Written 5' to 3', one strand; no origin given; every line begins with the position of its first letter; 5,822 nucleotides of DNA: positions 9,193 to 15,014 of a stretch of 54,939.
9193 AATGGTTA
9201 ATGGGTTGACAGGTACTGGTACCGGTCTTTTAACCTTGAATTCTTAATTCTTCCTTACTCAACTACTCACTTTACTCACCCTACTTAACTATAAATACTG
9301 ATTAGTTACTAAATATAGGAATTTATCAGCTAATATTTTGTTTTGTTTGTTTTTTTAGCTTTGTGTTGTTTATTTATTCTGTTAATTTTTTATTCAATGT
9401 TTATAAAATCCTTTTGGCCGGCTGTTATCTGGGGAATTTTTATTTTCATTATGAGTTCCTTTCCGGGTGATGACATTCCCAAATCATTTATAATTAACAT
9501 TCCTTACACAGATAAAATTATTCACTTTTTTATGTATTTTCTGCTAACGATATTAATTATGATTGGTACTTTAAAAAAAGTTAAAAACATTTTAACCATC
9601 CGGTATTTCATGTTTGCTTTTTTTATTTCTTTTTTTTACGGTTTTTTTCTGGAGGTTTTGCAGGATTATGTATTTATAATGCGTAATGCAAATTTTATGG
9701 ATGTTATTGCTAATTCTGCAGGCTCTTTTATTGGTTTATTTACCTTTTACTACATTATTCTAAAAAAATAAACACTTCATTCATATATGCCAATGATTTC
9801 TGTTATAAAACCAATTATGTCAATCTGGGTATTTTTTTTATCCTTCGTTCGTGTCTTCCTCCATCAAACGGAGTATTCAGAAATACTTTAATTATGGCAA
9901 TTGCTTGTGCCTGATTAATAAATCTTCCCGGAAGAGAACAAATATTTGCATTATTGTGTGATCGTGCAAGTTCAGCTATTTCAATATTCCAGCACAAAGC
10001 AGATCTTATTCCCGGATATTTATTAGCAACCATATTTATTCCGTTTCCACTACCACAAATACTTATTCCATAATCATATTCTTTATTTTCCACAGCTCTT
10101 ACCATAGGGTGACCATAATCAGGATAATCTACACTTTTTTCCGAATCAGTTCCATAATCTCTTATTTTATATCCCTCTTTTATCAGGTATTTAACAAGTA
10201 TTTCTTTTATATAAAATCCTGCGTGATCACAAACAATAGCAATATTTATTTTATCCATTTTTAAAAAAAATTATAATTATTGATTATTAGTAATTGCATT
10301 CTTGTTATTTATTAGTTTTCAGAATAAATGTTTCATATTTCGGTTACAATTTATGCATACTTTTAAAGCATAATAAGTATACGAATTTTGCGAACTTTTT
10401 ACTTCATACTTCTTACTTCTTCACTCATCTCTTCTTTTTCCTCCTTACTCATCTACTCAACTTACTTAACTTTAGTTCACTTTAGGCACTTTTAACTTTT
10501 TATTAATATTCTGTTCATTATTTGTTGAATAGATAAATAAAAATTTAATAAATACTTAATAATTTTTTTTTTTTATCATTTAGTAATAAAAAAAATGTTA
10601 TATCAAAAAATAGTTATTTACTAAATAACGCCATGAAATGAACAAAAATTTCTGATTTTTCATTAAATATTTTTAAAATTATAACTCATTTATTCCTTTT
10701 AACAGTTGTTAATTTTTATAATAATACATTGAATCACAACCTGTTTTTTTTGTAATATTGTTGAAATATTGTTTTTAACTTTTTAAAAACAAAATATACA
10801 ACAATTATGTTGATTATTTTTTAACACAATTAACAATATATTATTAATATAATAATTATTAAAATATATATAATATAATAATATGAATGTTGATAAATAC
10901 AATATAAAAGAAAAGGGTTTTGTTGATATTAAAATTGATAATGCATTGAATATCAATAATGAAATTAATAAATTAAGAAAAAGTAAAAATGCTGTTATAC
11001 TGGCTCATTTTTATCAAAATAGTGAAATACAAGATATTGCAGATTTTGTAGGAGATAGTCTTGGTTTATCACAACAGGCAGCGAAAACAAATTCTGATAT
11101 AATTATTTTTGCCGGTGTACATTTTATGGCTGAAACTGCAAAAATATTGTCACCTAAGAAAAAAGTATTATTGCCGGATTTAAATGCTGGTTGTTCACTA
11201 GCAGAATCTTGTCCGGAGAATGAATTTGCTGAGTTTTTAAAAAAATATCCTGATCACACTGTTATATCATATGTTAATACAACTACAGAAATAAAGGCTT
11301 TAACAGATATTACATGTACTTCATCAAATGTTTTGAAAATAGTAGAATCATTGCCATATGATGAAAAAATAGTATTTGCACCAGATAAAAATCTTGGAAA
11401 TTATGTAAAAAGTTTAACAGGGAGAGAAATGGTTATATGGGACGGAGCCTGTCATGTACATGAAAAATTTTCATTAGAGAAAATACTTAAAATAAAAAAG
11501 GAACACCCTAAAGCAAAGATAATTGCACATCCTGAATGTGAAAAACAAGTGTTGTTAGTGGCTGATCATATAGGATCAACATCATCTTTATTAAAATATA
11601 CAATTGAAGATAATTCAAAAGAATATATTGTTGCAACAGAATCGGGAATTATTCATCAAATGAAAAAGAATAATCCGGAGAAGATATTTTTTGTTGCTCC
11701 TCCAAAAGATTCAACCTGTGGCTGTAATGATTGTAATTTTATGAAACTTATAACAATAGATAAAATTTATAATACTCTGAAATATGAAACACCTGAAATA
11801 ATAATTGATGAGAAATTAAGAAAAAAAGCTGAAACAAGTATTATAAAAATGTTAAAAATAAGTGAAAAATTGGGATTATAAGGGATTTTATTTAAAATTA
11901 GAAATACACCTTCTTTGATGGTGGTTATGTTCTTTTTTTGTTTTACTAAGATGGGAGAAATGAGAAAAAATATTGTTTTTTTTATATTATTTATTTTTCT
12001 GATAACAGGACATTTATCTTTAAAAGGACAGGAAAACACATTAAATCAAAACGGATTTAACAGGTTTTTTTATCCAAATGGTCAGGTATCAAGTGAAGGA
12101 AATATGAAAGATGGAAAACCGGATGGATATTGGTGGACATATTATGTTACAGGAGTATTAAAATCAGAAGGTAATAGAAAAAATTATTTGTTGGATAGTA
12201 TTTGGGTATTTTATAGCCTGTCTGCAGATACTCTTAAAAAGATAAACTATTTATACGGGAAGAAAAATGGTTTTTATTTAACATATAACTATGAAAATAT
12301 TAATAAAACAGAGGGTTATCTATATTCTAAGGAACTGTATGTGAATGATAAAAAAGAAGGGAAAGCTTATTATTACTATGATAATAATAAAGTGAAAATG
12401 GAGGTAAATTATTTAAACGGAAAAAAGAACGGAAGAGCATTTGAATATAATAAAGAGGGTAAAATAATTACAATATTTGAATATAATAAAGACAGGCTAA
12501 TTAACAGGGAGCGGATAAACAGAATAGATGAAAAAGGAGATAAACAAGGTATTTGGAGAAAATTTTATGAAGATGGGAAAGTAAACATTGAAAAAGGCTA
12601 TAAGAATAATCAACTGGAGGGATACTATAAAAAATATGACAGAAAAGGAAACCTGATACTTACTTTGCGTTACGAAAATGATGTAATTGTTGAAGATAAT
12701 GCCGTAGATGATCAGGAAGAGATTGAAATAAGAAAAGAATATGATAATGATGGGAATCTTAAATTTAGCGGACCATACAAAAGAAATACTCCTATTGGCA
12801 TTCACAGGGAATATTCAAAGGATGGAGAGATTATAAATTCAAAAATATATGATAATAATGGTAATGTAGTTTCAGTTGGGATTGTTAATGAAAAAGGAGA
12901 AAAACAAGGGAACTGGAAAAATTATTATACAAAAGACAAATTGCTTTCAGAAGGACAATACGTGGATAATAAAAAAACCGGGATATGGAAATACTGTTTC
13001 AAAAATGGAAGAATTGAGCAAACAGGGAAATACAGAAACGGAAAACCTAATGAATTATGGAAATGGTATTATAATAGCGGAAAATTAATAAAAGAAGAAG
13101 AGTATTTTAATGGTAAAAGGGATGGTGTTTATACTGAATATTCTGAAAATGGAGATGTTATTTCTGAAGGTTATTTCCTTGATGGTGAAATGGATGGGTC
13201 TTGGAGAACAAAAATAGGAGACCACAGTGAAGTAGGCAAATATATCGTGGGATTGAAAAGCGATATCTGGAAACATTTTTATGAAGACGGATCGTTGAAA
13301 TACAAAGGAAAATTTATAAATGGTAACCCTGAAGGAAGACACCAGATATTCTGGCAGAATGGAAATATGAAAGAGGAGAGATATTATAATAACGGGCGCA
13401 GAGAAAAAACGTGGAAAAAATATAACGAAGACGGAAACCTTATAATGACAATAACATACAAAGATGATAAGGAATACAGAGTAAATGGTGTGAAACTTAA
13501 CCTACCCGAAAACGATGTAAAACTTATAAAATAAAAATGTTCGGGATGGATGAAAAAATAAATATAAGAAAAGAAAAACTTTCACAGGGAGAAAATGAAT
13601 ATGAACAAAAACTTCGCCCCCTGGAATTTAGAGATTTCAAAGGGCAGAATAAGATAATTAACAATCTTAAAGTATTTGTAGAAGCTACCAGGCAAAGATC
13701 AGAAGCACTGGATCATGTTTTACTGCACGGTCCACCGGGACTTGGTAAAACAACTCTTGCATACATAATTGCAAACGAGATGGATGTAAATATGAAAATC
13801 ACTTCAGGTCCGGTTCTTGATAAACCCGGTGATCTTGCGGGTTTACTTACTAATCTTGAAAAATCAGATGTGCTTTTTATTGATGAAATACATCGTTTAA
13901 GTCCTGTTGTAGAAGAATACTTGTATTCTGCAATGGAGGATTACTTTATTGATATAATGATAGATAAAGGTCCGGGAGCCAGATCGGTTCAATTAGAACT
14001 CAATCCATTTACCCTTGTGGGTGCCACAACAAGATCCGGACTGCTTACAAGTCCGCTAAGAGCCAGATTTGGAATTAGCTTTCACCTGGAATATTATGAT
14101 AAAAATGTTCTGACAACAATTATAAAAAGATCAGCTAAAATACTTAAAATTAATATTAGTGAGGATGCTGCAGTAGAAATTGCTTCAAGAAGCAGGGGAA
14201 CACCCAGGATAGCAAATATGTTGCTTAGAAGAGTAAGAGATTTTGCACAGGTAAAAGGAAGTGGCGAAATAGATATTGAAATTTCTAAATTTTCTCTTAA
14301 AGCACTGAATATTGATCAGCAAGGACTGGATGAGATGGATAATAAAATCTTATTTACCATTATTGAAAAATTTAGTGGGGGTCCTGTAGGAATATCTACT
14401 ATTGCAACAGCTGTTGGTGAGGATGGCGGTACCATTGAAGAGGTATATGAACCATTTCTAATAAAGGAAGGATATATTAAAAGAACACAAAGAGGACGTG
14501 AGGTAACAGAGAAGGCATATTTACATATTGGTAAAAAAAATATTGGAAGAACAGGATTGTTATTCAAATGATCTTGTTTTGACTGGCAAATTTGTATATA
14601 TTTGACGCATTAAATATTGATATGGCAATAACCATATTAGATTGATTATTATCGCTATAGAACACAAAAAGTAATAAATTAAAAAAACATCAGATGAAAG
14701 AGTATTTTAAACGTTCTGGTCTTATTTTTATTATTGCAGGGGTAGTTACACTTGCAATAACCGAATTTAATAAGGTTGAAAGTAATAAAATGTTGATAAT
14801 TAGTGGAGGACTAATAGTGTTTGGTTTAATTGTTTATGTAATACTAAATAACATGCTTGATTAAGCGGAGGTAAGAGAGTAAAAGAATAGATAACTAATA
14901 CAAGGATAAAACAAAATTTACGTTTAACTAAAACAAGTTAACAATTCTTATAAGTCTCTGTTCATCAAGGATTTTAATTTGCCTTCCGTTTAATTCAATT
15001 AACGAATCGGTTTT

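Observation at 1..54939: Intergenic spacers are built from one-base-depleted short-word arrays with a fixed C-poor arm then G-poor arm layout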

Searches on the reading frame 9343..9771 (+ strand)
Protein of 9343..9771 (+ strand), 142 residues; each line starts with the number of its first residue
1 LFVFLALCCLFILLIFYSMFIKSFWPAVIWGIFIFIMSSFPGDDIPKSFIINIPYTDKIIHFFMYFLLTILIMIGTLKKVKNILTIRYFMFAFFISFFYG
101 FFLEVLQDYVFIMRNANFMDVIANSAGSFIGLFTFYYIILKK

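Call 29: search_protein_families(library=pfam, max_evalue=0.01, proteins=[window:9343-9771:+])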
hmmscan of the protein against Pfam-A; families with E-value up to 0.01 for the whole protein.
window:9343-9771:+ (142 aa): 1 family
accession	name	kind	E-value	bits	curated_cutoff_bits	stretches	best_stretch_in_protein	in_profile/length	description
PF04892.17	VanZ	-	8.8e-06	26.8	30.1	1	11-136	4-123/126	VanZ like family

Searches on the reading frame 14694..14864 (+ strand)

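Call 29: search_protein_families(library=pfam, max_evalue=0.01, proteins=[window:14694-14864:+])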
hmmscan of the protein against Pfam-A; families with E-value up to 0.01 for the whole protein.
window:14694-14864:+ (56 aa): 2 families
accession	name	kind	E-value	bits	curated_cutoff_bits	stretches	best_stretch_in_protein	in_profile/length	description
PF15125.11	TMEM238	-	0.0012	19.4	27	1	9-50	10-52/64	TMEM238 protein family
PF24661.1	DUF7649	-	0.0079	16.7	27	1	10-46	29-66/85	Domain of unknown function (DUF7649)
